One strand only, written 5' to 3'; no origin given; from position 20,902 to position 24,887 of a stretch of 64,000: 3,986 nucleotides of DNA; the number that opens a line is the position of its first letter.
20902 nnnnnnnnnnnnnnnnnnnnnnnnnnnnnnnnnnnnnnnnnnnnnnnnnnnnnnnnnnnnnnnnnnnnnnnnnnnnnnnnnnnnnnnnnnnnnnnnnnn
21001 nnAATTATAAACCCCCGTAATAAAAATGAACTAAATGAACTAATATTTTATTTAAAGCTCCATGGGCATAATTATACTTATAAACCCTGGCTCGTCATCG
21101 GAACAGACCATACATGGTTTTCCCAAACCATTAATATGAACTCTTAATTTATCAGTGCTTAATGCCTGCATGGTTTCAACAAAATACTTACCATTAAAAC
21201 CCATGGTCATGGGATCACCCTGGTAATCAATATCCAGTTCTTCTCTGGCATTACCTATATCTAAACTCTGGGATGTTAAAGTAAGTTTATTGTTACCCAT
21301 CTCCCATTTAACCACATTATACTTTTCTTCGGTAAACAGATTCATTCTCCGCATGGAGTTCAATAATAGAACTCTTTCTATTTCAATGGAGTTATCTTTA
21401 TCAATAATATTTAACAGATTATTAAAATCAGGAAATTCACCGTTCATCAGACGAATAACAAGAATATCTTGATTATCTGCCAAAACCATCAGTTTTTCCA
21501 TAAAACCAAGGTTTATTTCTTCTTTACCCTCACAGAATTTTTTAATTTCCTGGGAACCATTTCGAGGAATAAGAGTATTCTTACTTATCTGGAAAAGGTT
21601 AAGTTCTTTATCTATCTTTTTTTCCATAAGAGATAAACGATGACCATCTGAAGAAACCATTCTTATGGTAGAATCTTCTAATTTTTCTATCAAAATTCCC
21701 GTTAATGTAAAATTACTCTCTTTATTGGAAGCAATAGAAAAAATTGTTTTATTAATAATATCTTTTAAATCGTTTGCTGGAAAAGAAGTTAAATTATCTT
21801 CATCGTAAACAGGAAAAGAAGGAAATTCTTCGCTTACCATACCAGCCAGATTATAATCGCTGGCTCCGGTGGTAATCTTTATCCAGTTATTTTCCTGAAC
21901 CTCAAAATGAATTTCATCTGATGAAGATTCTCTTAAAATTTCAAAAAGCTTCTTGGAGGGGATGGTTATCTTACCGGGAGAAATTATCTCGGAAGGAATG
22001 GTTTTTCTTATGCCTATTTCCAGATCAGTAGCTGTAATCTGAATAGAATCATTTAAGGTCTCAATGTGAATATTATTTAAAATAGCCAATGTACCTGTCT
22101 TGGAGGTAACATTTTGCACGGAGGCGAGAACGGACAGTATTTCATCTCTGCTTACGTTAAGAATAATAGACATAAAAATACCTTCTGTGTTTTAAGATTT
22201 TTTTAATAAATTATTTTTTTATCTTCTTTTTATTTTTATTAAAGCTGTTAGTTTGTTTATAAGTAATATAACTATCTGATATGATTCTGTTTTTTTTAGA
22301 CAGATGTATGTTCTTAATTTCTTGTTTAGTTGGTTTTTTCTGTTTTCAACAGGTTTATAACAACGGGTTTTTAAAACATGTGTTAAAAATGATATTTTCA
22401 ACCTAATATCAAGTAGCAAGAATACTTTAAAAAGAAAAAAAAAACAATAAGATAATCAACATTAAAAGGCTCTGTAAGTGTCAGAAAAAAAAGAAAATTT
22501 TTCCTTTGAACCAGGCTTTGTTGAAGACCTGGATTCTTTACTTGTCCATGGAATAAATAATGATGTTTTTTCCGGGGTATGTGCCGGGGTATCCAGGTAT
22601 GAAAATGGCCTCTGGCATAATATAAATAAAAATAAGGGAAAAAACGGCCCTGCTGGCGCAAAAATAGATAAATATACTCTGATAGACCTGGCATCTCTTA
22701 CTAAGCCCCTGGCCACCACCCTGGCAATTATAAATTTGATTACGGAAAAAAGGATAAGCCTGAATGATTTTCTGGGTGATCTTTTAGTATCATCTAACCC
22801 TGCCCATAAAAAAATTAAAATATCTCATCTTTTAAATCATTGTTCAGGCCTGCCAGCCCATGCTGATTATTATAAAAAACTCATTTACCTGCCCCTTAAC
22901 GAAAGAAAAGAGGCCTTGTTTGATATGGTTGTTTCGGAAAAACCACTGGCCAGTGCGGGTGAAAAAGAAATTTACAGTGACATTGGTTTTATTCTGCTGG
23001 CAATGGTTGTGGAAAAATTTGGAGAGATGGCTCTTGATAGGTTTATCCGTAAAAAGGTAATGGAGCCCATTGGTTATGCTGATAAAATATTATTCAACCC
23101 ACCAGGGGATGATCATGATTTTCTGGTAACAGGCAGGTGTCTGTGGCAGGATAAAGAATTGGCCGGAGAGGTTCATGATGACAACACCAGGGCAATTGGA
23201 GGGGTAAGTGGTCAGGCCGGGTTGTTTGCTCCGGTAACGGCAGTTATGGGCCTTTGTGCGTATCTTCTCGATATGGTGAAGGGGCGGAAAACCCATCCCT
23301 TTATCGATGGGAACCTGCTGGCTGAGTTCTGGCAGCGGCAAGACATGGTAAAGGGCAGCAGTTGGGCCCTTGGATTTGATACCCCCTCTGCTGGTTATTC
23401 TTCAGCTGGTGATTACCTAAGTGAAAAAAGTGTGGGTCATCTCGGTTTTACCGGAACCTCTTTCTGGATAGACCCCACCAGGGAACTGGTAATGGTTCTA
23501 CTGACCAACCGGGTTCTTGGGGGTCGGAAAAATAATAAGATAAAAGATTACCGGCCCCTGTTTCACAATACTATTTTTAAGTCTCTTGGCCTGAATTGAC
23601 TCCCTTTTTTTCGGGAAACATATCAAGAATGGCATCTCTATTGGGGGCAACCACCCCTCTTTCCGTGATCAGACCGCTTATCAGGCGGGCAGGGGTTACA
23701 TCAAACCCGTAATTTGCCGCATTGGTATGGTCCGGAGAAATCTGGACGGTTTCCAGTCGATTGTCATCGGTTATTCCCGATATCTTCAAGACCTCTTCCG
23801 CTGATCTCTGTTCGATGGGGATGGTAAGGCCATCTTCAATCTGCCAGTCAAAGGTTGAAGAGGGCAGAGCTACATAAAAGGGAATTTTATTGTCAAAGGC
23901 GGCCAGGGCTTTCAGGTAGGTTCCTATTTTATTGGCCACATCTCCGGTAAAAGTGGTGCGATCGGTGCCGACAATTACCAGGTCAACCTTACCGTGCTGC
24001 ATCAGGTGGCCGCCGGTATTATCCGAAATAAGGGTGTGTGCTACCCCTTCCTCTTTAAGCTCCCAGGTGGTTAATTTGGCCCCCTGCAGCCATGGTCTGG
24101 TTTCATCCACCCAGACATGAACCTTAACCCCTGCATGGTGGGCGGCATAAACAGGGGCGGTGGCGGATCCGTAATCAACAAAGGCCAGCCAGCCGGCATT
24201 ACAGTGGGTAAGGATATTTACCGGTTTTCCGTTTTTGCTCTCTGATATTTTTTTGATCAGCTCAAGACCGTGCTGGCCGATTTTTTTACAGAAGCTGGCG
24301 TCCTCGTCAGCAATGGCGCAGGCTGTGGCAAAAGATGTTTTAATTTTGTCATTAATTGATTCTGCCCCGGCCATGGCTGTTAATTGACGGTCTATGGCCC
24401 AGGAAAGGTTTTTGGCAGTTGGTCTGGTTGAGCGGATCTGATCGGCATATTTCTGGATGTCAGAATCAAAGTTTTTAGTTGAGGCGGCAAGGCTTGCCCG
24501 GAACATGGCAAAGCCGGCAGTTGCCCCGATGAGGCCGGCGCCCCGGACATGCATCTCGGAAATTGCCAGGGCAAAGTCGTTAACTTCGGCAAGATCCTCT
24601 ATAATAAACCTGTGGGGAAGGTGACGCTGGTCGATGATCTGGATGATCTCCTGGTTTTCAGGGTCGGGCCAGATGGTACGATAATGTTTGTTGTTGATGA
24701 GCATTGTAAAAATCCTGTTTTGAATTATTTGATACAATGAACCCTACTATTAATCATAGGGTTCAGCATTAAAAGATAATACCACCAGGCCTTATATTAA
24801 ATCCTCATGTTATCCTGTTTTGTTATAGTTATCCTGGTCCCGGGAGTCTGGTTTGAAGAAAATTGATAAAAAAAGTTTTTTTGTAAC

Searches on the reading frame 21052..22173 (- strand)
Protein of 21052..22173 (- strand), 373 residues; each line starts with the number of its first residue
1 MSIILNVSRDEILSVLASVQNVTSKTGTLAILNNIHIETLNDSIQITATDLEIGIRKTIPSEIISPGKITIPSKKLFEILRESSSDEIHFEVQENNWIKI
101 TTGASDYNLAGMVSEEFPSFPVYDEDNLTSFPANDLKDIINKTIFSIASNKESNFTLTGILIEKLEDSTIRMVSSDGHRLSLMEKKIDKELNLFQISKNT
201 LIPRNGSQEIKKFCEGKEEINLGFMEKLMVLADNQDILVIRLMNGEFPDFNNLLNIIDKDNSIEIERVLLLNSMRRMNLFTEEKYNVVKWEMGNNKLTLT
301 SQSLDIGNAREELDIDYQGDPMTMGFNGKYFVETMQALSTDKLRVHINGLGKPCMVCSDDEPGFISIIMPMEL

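Call 70: search_protein_families(library=pfam, proteins=[window:21052-22173:-], max_evalue=0.00001)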
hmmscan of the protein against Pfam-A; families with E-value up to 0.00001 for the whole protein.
window:21052-22173:- (373 aa): 3 families
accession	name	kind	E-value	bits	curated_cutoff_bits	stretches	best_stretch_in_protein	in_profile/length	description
PF00712.24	DNA_pol3_beta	-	9.3e-25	87.5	24.4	1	5-120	3-119/120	DNA polymerase III beta subunit, N-terminal domain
PF02768.20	DNA_pol3_beta_3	-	3e-23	82.4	27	1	259-371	8-120/121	DNA polymerase III beta subunit, C-terminal domain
PF02767.21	DNA_pol3_beta_2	-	1.6e-22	80.4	27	1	132-249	3-116/116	DNA polymerase III beta subunit, central domain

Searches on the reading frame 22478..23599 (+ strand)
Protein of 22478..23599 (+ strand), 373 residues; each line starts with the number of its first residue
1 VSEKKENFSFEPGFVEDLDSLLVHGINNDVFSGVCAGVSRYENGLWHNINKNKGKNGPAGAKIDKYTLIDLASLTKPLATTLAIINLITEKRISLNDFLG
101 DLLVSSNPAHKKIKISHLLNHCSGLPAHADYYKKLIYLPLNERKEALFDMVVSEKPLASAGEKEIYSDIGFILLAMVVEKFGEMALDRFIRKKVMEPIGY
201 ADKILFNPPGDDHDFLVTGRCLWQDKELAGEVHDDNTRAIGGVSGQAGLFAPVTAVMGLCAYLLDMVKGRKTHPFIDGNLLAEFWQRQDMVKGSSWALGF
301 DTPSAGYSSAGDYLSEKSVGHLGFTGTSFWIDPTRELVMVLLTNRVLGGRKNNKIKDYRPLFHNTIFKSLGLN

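Call 70: search_protein_families(library=pfam, proteins=[window:22478-23599:+], max_evalue=0.00001)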
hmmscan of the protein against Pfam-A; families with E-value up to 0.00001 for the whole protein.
window:22478-23599:+ (373 aa): 1 family
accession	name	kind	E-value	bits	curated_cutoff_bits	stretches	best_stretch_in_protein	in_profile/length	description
PF00144.29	Beta-lactamase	-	1.2e-32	113.9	27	1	59-351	40-316/329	Beta-lactamase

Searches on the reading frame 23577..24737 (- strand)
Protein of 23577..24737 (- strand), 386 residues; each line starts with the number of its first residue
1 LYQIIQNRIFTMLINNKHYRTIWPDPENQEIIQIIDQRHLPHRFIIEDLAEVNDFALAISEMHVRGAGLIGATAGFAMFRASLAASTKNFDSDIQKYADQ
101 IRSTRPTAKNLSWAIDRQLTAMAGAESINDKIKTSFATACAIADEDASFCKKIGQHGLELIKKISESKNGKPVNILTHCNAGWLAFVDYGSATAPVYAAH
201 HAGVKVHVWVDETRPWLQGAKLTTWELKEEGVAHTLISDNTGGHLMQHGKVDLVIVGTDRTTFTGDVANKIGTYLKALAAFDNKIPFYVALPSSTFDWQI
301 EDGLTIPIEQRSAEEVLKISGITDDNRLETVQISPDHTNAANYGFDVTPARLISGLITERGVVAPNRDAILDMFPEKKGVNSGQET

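Call 70: search_protein_families(library=pfam, proteins=[window:23577-24737:-], max_evalue=0.00001)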
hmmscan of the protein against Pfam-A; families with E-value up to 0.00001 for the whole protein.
window:23577-24737:- (386 aa): 1 family
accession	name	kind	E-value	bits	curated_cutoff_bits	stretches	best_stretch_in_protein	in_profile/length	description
PF01008.23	IF-2B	-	2.3e-63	214.5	22.4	1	64-365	2-280/280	Initiation factor 2 subunit family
